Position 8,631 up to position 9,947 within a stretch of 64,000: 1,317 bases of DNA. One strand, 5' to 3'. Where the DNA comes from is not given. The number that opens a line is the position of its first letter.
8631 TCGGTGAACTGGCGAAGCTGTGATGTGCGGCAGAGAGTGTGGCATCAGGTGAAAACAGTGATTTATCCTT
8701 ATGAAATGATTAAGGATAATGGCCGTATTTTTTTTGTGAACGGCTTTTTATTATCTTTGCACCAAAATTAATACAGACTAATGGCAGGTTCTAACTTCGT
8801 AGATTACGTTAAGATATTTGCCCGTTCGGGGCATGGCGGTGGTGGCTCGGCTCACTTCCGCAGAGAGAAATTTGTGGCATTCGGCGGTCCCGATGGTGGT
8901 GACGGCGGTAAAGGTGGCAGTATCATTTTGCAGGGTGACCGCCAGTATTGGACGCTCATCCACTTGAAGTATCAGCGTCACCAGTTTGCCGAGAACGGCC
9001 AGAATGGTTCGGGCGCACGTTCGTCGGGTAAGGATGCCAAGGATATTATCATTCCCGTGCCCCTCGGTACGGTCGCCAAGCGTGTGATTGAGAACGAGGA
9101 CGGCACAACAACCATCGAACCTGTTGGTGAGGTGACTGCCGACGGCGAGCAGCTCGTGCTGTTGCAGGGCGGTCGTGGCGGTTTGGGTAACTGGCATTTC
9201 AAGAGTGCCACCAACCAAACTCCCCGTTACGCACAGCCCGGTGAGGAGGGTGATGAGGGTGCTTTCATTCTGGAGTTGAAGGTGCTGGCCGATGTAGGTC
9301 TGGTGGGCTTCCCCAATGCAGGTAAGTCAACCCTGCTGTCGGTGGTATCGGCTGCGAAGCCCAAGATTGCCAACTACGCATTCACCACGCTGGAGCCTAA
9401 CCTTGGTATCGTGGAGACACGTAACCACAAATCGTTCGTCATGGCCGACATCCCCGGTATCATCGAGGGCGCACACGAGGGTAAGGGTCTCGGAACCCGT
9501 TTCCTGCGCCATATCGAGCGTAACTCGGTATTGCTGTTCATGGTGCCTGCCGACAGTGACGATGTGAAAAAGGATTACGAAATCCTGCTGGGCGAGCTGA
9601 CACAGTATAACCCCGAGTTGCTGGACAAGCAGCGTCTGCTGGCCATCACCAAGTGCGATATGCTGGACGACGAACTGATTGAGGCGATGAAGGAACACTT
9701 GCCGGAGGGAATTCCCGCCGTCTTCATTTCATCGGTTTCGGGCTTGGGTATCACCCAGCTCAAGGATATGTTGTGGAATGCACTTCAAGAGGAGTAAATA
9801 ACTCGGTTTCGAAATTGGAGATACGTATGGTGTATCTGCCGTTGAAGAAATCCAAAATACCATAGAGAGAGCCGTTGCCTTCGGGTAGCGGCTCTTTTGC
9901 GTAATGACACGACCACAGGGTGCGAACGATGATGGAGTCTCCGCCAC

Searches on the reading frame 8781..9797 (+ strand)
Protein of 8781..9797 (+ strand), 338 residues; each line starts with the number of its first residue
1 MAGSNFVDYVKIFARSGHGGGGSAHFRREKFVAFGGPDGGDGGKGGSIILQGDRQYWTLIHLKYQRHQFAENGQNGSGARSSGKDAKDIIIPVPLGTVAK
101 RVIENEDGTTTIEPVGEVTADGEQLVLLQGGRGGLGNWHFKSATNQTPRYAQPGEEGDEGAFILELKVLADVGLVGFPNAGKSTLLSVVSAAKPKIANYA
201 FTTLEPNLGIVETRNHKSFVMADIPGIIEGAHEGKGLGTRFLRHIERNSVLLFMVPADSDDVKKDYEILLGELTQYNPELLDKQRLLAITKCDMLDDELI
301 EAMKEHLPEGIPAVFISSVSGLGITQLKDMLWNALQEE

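Call 76: list_cluster_members(proteins=[window:8781-9797:+, window:4203-5489:-])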
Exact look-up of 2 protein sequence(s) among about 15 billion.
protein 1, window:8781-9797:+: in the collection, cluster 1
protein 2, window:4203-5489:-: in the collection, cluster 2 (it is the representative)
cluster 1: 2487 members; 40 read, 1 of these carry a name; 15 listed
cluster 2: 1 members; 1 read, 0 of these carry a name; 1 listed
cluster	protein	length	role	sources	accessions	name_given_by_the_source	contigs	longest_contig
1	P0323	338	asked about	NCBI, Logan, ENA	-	-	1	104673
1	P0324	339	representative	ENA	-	-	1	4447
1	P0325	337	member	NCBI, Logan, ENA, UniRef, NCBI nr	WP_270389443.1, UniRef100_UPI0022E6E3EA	GTPase ObgE [Alistipes finegoldii] | GTPase ObgE n=1 Tax=Alistipes finegoldii TaxID=214856 RepID=UPI0022E6E3EA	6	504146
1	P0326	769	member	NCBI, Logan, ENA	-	-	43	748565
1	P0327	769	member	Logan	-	-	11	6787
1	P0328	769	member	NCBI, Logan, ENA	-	-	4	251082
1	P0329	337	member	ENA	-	-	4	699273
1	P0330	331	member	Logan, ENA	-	-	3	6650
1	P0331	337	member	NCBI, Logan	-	-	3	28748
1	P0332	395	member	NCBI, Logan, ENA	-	-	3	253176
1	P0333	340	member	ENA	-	-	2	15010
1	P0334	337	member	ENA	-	-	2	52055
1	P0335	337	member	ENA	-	-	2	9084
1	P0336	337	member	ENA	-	-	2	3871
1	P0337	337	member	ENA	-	-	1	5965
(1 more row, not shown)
